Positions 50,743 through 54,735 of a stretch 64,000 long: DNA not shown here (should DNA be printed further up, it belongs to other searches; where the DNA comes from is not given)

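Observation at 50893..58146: Candidate electron-bifurcating transhydrogenase-like complex: NuoE-like + HndC-type NuoF-like + a 1230-aa NuoG/FdhA-like subunit with an inserted GltD/NfnB module and no apparent catalytic Cys/Sec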

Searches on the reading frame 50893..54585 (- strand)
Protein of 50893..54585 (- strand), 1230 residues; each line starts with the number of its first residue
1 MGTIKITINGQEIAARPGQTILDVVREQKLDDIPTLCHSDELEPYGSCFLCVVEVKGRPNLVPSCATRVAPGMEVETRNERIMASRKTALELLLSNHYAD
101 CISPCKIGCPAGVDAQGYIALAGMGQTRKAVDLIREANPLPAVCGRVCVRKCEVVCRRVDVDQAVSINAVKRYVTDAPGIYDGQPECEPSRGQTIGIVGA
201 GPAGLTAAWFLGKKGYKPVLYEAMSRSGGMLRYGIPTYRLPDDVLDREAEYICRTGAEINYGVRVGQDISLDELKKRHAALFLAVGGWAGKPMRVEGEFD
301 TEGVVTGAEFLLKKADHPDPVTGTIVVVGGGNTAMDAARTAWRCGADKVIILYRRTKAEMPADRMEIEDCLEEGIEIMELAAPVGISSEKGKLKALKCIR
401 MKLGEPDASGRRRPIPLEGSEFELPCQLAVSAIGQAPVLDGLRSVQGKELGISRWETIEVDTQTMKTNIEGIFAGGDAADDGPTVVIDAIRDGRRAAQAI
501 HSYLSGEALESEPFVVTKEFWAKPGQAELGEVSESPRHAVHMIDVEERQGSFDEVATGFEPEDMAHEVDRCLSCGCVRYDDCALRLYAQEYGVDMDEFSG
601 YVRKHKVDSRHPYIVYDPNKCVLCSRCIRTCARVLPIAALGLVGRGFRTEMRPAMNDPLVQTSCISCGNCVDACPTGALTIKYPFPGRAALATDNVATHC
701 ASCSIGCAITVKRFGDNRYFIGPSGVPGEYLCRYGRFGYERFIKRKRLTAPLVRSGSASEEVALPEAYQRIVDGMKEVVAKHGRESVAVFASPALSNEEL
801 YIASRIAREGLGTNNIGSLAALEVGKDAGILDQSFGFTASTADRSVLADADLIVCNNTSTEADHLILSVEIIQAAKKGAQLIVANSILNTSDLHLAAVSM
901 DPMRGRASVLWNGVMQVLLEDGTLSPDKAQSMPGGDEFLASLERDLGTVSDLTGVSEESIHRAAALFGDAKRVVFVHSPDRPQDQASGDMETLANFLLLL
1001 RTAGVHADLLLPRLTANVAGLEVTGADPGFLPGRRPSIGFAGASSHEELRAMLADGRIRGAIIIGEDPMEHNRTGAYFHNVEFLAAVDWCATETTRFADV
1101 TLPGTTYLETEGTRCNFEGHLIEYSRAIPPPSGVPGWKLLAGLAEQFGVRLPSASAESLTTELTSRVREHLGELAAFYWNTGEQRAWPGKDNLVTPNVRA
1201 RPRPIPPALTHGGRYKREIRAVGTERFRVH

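Call 7: search_protein_families(library=pfam, proteins=[window:50893-54585:-], max_evalue=0.01)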
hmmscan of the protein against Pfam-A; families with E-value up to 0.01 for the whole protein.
window:50893-54585:- (1230 aa): 26 families (the best 25 are shown)
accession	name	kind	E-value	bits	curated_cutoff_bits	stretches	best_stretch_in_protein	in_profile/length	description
PF07992.20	Pyr_redox_2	-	1.2e-26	94.2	26.1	1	196-493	4-291/291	Pyridine nucleotide-disulphide oxidoreductase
PF00384.28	Molybdopterin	-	1.2e-20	74.3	24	1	747-1144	1-351/353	Molybdopterin oxidoreductase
PF13510.11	Fer2_4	-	5.6e-20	71.6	22.8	1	3-79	3-81/82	2Fe-2S iron-sulfur cluster binding domain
PF14691.11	Fer4_20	-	2.1e-16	60.2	25.8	1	101-177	27-107/113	Dihydroprymidine dehydrogenase domain II, 4Fe-4S cluster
PF22117.2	Fer4_Nqo3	-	5.8e-10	39.7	27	1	612-680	2-67/67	NADH-quinone oxidoreductase subunit 3, ferredoxin-like domain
PF13738.12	Pyr_redox_3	-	6.8e-10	39.1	30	1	316-476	157-305/305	Pyridine nucleotide-disulphide oxidoreductase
PF13450.12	NAD_binding_8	-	9.6e-09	35.8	21.9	1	197-254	1-54/68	NAD(P)-binding Rossmann-like domain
PF00037.32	Fer4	-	1e-06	28.7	21.1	1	662-680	6-24/24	4Fe-4S binding domain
PF13187.11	Fer4_9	-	3.4e-06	27.4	27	1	620-678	1-51/52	4Fe-4S dicluster domain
PF13237.11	Fer4_10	-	3.8e-06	27.2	25.5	1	614-675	2-53/53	4Fe-4S dicluster domain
PF00111.32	Fer2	-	4e-06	27.1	21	1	7-57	2-50/77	2Fe-2S iron-sulfur cluster binding domain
PF12838.12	Fer4_7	-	2.2e-05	25.2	27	1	663-707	1-48/52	4Fe-4S dicluster domain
PF12837.12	Fer4_6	-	3.3e-05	24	25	2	662-679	7-24/24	4Fe-4S binding domain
PF01946.23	Thi4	-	8.4e-05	22.3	26.2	1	195-230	20-57/235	Thi4 family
PF12831.13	FAD_oxidored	-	0.00017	21.5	27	0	197-232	4-39/416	FAD dependent oxidoreductase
PF10588.14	NADH-G_4Fe-4S_3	-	0.0048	16.9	27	1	86-102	1-17/40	NADH-ubiquinone oxidoreductase-G iron-sulfur binding region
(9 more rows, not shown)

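Call 8: search_protein_families(library=ncbifam, proteins=[window:50893-54585:-], max_evalue=0.001)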
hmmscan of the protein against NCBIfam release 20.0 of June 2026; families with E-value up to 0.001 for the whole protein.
window:50893-54585:- (1230 aa): 59 families (the best 25 are shown)
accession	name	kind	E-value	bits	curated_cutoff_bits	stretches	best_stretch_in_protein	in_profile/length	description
NF009454.0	PRK12814.1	equivalog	2.9e-184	614.1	916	1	1-632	1-629/657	putative NADPH-dependent glutamate synthase small subunit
NF009410.0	PRK12771.1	subfamily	4.4e-135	451.4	516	1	91-583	36-521/566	NAD(P)-binding protein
NF009414.0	PRK12778.1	equivalog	2.5e-105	353.4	1103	1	99-505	332-750/752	bifunctional dihydroorotate dehydrogenase B NAD binding subunit/NADPH-dependent glutamate synthase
TIGR01316.1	gltA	equivalog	1.6e-92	310.7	471.75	1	101-504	34-449/449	NADPH-dependent glutamate synthase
TIGR03315.1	Se_ygfK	equivalog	5.7e-91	305.4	835.3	1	76-577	421-889/1012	putative selenate reductase subunit YgfK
NF010590.0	PRK13984.1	equivalog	1.3e-87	294.4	946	1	103-507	196-609/611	putative oxidoreductase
TIGR01318.1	gltD_gamma_fam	subfamily_domain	7.4e-80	268.8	482.95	1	103-504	48-465/467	glutamate synthase, small subunit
NF009408.0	PRK12769.1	equivalog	1.1e-78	265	1003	1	104-508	235-655/659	formate-dependent uric acid utilization protein AegA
NF009413.0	PRK12775.1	equivalog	9.3e-73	245.5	1895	1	99-506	334-756/1006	putative trifunctional 2-polyprenylphenol hydroxylase/glutamate synthase subunit beta/ferritin domain-containing protein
NF009415.0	PRK12779.1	equivalog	2.1e-70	237.8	1519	1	105-513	210-635/944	putative bifunctional glutamate synthase subunit beta/2-polyprenylphenol hydroxylase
NF009409.0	PRK12770.1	subfamily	2.8e-68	230.6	343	1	187-509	13-355/360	putative glutamate synthase subunit beta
TIGR01973.1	NuoG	equivalog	4.9e-67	227.1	470.05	2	581-1133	103-595/606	NADH-quinone oxidoreductase subunit NuoG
NF009451.0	PRK12809.1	equivalog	2.6e-64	217.6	1154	1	103-501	217-631/639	formate-dependent uric acid utilization protein YgfT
NF040763.1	FeFe_hydrog_A6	exception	2.3e-54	184.8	765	2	4-104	1-100/571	NADH-dependent [FeFe] hydrogenase, group A6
TIGR01591.1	Fdh-alpha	equivalog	2.9e-51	174.4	666.25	1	698-1165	1-496/672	formate dehydrogenase subunit alpha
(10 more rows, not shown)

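Call 9: search_solved_structures(query=window:50893-54585:-, max_evalue=0.001, show_alignments=0)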
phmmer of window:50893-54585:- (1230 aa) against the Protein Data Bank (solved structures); distinct sequences matched with E-value up to 0.001: 112 (the best 60 are shown).
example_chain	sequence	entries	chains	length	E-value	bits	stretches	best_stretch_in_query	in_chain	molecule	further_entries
9bov_A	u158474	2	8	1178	3.9e-231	773.3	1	3-1151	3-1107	Molybdopterin oxidoreductase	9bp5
8oh5_C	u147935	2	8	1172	1.2e-213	715.3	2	2-893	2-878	Formate dehydrogenase-O, major subunit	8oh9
9n5u_A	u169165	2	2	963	7.3e-171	573.6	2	4-509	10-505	NfnA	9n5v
4ylf_B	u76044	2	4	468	7.9e-86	292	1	103-507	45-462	Dihydropyrimidine dehydrogenase subunit A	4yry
5jca_L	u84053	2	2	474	4.7e-79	269.5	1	103-507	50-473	NADH-dependent Ferredoxin:NADP Oxidoreductase (NfnI) subunit alpha | NADH-dependent Ferredoxin:NADP Oxidoreductase subunit alpha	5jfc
6s6s_G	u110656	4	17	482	8.5e-71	242.2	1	96-508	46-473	Glutamate synthase [NADPH] small chain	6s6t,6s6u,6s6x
2vdc_G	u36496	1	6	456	1.3e-70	241.6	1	96-508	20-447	GLUTAMATE SYNTHASE [NADPH] SMALL CHAIN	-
6tg9_A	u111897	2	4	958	2.3e-66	227.5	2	607-1150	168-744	Formate dehydrogenase subunit alpha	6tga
5vj7_A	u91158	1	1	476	5.7e-65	222.9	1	103-506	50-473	Oxidoreductase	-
9wxb_B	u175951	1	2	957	7.5e-65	222.5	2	608-1150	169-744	Formate dehydrogenase alpha subunit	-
9gzq_A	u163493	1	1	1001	2e-53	184.7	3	696-1149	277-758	Probable oxidoreductase YjgC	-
8rqz_C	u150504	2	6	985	2.1e-53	184.6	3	696-1149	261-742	Probable oxidoreductase YjgC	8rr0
7t2r_A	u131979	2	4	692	6.3e-51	176.4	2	575-820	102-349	NiFe hydrogenase subunit A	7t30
7vw6_A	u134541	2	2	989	2.7e-49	171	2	605-1147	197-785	Formate dehydrogenase | Tungsten-containing formate dehydrogenase alpha subunit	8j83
7e5z_A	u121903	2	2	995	2.8e-49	170.9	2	605-1147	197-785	Formate dehydrogenase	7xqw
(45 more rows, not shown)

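Call 10: find_homologous_proteins(query=window:50893-54585:-)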
Query window:50893-54585:- (1230 aa): 7996 proteins with E <= 0.001 among 8000 candidates; the best 120 are listed.
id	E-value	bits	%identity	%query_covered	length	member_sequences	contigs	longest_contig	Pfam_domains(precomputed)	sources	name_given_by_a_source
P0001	0.0e+0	2830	100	100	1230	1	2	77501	PF00384.28,PF13450.13,PF00111.33,PF07992.21,PF12838.13,PF22117.3,PF13510.12,PF14691.12,PF00037.33,PF13738.13,PF13237.12,PF13187.12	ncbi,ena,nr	ncbi:MAG: FAD-dependent oxidoreductase [Candidatus Eisenbacteria sp.]|nr:FAD-dependent oxidoreductas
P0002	0.0e+0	2127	74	100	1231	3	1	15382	PF13510.12,PF00384.28,PF13450.13,PF14691.12,PF07992.21,PF00037.33,PF13738.13,PF12838.13,PF22117.3,PF13187.12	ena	-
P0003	0.0e+0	2069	71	100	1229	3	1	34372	PF13510.12,PF00384.28,PF13450.13,PF14691.12,PF07992.21,PF00037.33,PF13738.13,PF22117.3,PF13187.12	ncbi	-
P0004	0.0e+0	2063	71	100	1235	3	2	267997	PF00384.28,PF13450.13,PF07992.21,PF12837.13,PF00070.34,PF12838.13,PF22117.3,PF01494.26,PF12831.14,PF01266.31,PF13510.12,PF01593.31,PF14691.12,PF00890.31,PF00037.33,PF13738.13,PF13237.12,PF13187.12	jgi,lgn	-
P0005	0.0e+0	2059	70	100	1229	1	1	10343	PF13510.12,PF00384.28,PF13450.13,PF14691.12,PF07992.21,PF00037.33,PF13738.13,PF22117.3,PF13187.12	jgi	jgi:formate dehydrogenase major subunit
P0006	0.0e+0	2055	70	100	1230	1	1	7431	PF13510.12,PF00384.28,PF13450.13,PF14691.12,PF07992.21,PF00037.33,PF13738.13,PF22117.3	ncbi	-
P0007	0.0e+0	2041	70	100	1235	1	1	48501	PF00384.28,PF13450.13,PF07992.21,PF12837.13,PF12838.13,PF22117.3,PF13510.12,PF01593.31,PF14691.12,PF00037.33,PF13738.13,PF13237.12,PF13187.12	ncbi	-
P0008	0.0e+0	2039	70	100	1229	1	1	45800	PF13510.12,PF00384.28,PF13450.13,PF14691.12,PF07992.21,PF00037.33,PF13738.13,PF22117.3,PF13187.12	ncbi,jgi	-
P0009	0.0e+0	2036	70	100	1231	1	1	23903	PF13510.12,PF00384.28,PF13450.13,PF14691.12,PF07992.21,PF00037.33,PF13738.13,PF12838.13,PF22117.3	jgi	-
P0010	0.0e+0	2026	69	100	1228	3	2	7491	PF00384.28,PF13450.13,PF00111.33,PF07992.21,PF12838.13,PF22117.3,PF13510.12,PF14691.12,PF00037.33,PF13738.13,PF13237.12,PF13187.12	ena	-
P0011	0.0e+0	2025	70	100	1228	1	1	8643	PF13510.12,PF00384.28,PF13450.13,PF14691.12,PF07992.21,PF00037.33,PF13738.13,PF12838.13,PF22117.3,PF13187.12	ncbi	-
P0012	0.0e+0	2021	69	100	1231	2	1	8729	PF00384.28,PF13450.13,PF07992.21,PF12838.13,PF22117.3,PF01266.31,PF13510.12,PF14691.12,PF00037.33,PF13738.13,PF13237.12,PF13187.12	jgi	-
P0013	0.0e+0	2021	70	100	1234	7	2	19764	PF13510.12,PF00384.28,PF13450.13,PF14691.12,PF00890.31,PF07992.21,PF12837.13,PF00037.33,PF13738.13,PF22117.3,PF13187.12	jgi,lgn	-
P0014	0.0e+0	2019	70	100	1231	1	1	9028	PF13510.12,PF00384.28,PF13450.13,PF14691.12,PF07992.21,PF00037.33,PF13738.13,PF22117.3,PF13187.12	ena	-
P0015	0.0e+0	2015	70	100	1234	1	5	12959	PF00384.28,PF13450.13,PF07992.21,PF00070.34,PF22117.3,PF13510.12,PF14691.12,PF00890.31,PF00037.33,PF13738.13,PF13237.12,PF13187.12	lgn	-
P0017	0.0e+0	2011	70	100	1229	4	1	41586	PF13510.12,PF10588.15,PF00384.28,PF13450.13,PF14691.12,PF07992.21,PF13738.13,PF22117.3,PF13187.12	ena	-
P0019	0.0e+0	2002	70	100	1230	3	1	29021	PF01266.31,PF13510.12,PF00384.28,PF13450.13,PF14691.12,PF07992.21,PF00037.33,PF13738.13,PF12838.13,PF22117.3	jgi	jgi:formate dehydrogenase major subunit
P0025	0.0e+0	1984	69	100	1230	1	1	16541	PF13510.12,PF00384.28,PF13450.13,PF14691.12,PF00111.33,PF07992.21,PF00037.33,PF13738.13,PF22117.3,PF13187.12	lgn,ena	-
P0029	0.0e+0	1977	69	100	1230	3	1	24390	PF01946.24,PF13510.12,PF00384.28,PF13450.13,PF14691.12,PF07992.21,PF00070.34,PF00037.33,PF13738.13,PF22117.3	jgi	jgi:formate dehydrogenase major subunit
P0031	0.0e+0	1970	67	100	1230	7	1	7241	PF13510.12,PF00384.28,PF13450.13,PF14691.12,PF07992.21,PF00070.34,PF00037.33,PF13738.13,PF12838.13,PF22117.3,PF13187.12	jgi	-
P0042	0.0e+0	1947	67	100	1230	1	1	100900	PF00384.28,PF13450.13,PF07992.21,PF00070.34,PF22117.3,PF12831.14,PF13510.12,PF01593.31,PF14691.12,PF13738.13,PF13237.12,PF13187.12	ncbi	ncbi:MAG: FAD-dependent oxidoreductase [Verrucomicrobiota bacterium]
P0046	0.0e+0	1939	66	100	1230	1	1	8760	PF01266.31,PF13510.12,PF00384.28,PF13450.13,PF14691.12,PF07992.21,PF00070.34,PF00037.33,PF13738.13,PF22117.3,PF13187.12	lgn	-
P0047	0.0e+0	1938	68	100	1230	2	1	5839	PF00384.28,PF13450.13,PF07992.21,PF00070.34,PF22117.3,PF01946.24,PF13510.12,PF14691.12,PF00890.31,PF00037.33,PF13738.13,PF13237.12,PF13187.12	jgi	jgi:formate dehydrogenase major subunit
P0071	0.0e+0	1920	65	100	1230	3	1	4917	PF13510.12,PF00384.28,PF13450.13,PF14691.12,PF00111.33,PF07992.21,PF00070.34,PF13738.13,PF22117.3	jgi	jgi:formate dehydrogenase major subunit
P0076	0.0e+0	1917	66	100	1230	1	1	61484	PF00384.28,PF13450.13,PF07992.21,PF00070.34,PF12838.13,PF22117.3,PF12831.14,PF01266.31,PF13510.12,PF14691.12,PF13738.13,PF13237.12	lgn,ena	-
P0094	0.0e+0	1905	66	100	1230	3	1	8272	PF00384.28,PF13450.13,PF00111.33,PF07992.21,PF22117.3,PF12831.14,PF13510.12,PF14691.12,PF00037.33,PF13738.13,PF13237.12,PF13187.12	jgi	-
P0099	0.0e+0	1902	66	100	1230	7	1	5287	PF00384.28,PF13450.13,PF07992.21,PF00070.34,PF22117.3,PF01494.26,PF01266.31,PF13510.12,PF14691.12,PF00890.31,PF00037.33,PF13738.13,PF13237.12,PF13187.12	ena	-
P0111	0.0e+0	1895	64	100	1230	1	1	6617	PF14697.12,PF00384.28,PF13450.13,PF07992.21,PF00070.34,PF12838.13,PF22117.3,PF01266.31,PF13510.12,PF14691.12,PF00037.33,PF13738.13,PF13187.12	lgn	-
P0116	0.0e+0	1891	66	100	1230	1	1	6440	PF00384.28,PF13450.13,PF07992.21,PF00070.34,PF12838.13,PF22117.3,PF13510.12,PF01593.31,PF14691.12,PF00037.33,PF13738.13,PF13187.12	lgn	-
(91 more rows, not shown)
